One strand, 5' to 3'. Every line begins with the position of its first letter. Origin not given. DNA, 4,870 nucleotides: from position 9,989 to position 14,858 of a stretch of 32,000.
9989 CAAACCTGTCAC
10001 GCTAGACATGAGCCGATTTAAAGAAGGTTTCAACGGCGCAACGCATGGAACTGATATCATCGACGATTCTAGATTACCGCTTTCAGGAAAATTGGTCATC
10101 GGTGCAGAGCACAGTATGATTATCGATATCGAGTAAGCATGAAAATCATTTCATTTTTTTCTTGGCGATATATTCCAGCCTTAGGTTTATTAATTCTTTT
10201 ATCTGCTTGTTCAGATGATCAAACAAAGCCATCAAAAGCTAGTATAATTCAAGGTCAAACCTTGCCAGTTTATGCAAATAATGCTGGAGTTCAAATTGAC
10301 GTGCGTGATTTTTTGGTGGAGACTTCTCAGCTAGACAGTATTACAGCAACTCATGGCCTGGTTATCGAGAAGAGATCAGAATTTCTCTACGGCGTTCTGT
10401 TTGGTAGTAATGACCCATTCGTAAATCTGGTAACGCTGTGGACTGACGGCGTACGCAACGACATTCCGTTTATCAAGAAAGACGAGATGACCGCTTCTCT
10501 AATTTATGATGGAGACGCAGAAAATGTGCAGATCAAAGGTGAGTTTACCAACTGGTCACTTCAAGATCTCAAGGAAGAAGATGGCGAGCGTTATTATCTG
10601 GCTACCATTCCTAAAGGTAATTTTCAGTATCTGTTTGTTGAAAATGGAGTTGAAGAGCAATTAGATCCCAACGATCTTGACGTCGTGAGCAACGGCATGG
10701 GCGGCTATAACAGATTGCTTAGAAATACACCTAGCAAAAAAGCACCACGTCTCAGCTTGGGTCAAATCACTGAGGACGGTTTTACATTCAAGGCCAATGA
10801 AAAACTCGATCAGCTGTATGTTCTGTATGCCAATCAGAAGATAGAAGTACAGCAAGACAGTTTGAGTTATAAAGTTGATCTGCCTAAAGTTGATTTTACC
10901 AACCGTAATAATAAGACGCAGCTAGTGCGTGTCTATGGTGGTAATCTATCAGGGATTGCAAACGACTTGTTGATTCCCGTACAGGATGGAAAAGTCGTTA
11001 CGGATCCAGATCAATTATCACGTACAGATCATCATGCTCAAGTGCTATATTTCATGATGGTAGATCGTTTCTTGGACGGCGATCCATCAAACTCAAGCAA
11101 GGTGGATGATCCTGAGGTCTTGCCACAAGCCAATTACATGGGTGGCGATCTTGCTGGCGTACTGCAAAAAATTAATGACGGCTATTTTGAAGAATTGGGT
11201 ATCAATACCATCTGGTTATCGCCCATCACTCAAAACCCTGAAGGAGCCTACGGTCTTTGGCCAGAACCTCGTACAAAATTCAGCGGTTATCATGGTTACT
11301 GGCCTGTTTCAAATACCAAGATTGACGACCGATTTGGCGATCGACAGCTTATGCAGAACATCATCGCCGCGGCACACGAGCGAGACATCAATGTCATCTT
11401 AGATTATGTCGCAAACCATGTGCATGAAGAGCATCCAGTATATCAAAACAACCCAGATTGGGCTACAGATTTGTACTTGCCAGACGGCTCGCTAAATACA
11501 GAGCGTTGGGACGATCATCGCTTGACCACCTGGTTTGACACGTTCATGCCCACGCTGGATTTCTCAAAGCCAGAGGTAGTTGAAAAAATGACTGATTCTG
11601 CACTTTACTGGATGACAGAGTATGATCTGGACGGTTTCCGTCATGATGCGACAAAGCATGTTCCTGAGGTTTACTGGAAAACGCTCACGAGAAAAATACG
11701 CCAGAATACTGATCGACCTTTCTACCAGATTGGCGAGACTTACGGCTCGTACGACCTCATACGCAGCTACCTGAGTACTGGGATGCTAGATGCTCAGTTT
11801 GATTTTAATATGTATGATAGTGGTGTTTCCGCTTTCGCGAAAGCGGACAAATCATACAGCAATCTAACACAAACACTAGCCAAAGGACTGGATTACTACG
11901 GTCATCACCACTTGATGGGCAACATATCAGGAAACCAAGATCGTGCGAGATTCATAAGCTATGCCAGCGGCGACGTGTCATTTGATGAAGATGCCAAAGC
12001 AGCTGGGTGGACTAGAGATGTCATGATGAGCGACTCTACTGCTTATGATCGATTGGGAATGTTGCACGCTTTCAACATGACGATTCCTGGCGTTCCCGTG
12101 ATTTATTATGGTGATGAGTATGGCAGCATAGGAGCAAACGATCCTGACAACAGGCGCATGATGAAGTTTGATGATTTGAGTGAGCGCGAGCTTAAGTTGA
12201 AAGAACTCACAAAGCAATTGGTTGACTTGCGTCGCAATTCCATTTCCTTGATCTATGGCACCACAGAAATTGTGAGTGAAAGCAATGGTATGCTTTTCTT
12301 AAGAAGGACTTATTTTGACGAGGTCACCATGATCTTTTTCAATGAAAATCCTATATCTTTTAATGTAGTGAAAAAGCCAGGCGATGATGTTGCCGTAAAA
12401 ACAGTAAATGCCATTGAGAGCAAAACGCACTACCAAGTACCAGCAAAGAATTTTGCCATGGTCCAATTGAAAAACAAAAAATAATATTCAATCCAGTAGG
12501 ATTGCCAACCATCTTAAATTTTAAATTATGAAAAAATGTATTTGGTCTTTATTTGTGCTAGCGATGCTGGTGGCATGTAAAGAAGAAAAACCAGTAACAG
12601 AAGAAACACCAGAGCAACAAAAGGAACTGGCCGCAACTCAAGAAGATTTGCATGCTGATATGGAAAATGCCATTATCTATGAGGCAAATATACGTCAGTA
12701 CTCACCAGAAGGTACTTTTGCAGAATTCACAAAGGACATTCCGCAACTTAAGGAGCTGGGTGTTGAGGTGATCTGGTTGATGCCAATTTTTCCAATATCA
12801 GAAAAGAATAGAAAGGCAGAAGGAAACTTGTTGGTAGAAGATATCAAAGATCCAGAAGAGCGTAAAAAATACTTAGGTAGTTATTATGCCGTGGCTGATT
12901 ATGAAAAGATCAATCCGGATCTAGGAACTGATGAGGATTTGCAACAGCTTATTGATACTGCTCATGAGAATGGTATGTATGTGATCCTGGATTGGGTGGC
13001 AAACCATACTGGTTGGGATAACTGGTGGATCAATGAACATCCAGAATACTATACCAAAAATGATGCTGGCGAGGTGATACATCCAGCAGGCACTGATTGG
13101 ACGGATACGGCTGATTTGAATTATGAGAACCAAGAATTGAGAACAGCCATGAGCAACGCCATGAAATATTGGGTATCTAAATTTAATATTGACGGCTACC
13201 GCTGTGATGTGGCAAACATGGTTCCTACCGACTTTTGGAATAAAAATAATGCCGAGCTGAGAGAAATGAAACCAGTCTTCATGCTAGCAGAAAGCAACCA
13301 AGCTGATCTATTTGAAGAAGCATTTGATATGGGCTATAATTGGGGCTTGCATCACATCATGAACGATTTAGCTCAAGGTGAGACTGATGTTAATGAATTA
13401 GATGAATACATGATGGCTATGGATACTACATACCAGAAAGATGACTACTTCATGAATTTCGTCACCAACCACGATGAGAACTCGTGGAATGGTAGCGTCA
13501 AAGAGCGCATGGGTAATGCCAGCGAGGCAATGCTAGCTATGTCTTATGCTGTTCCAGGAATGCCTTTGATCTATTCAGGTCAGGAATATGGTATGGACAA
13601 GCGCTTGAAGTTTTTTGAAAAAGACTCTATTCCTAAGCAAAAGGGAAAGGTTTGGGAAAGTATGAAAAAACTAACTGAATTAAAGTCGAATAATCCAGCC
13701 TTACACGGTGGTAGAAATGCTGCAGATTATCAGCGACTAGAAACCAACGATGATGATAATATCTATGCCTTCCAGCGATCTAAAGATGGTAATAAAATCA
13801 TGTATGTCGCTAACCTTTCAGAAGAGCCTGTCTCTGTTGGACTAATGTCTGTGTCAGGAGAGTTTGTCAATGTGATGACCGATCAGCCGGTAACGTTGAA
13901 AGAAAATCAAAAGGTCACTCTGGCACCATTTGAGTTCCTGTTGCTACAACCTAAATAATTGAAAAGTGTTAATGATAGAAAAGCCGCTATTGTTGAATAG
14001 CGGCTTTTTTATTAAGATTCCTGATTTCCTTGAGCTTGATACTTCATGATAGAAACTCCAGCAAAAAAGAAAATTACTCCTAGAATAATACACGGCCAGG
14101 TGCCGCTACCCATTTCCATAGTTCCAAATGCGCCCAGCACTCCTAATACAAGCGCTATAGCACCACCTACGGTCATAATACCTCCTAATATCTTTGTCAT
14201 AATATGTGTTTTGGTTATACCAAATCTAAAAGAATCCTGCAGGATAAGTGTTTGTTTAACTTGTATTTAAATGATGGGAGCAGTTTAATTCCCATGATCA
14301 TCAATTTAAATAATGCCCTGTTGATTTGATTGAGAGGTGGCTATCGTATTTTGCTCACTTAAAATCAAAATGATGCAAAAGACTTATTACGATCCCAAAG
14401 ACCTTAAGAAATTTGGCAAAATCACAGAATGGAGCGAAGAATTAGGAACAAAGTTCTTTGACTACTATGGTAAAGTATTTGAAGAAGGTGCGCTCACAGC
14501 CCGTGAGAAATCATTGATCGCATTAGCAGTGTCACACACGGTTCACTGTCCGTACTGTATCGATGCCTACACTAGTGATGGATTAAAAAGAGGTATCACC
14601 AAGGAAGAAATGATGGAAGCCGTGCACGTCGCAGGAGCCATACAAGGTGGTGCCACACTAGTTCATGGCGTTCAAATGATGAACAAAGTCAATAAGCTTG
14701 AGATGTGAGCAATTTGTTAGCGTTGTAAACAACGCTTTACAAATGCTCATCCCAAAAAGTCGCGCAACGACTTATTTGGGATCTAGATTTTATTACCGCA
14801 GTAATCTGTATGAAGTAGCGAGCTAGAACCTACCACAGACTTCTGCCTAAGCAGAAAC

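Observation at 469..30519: Highly iterated 14-nt perfect palindrome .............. scattered through genes and spacers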

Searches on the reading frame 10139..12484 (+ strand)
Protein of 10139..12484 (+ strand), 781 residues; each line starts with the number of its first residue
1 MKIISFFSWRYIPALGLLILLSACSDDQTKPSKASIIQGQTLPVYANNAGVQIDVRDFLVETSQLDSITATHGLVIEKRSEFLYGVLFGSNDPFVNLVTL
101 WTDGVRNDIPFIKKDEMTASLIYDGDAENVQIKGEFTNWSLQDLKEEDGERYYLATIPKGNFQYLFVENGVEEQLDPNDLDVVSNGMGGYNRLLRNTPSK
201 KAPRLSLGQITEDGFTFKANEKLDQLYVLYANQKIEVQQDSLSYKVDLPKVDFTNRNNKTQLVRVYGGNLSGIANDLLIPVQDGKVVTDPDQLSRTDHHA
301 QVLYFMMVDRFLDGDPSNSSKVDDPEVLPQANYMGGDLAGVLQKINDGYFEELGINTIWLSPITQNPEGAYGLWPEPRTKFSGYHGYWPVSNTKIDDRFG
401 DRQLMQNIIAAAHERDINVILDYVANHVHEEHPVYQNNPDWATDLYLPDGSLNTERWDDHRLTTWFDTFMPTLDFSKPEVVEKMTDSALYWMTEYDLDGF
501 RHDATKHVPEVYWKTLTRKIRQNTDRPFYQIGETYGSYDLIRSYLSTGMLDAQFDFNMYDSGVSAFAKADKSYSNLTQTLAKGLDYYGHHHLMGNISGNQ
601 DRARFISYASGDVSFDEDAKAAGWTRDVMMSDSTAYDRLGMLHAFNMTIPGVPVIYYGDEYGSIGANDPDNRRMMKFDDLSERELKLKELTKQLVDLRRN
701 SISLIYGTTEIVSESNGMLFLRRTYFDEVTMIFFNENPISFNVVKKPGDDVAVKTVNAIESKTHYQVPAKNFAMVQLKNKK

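Call 9: search_protein_families(library=pfam, proteins=[window:10139-12484:+])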
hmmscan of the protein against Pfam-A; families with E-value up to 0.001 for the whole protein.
window:10139-12484:+ (781 aa): 2 families
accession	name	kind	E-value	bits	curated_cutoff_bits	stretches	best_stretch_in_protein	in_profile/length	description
PF00128.31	Alpha-amylase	-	6.9e-44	151.2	22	1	306-674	2-361/446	Alpha amylase, catalytic domain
PF16561.11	AMPK1_CBM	-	6.6e-06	26.7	26.8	1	120-194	4-77/85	Glycogen recognition site of AMP-activated protein kinase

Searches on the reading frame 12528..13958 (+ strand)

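Call 9: search_protein_families(library=pfam, proteins=[window:12528-13958:+])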
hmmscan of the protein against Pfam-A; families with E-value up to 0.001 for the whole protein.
window:12528-13958:+ (476 aa): 4 families
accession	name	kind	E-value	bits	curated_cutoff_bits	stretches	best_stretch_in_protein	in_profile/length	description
PF00128.31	Alpha-amylase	-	2e-38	133.2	22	1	62-391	16-384/446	Alpha amylase, catalytic domain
PF16657.11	Malt_amylase_C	-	3.3e-09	37.1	27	1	401-471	3-74/75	Maltogenic Amylase, C-terminal domain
PF23915.1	SusG_C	-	7.3e-05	23.4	27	1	412-469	1-59/62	Alpha-amylase SusG C-terminal domain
PF14701.12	hDGE_amylase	-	8.4e-05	22.3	27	1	117-174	51-116/439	Glycogen debranching enzyme, glucanotransferase domain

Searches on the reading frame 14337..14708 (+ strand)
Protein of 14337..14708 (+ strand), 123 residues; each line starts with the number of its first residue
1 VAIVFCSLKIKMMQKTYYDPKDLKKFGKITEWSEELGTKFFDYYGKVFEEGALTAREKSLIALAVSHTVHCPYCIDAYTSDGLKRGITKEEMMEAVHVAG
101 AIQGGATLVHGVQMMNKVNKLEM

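Call 10: search_protein_families(library=pfam, proteins=[window:14337-14708:+])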
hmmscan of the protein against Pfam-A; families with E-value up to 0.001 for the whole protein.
window:14337-14708:+ (123 aa): 1 family
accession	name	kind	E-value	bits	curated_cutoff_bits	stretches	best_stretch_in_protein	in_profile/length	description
PF02627.25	CMD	-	3e-18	66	23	1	35-114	2-81/84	Carboxymuconolactone decarboxylase family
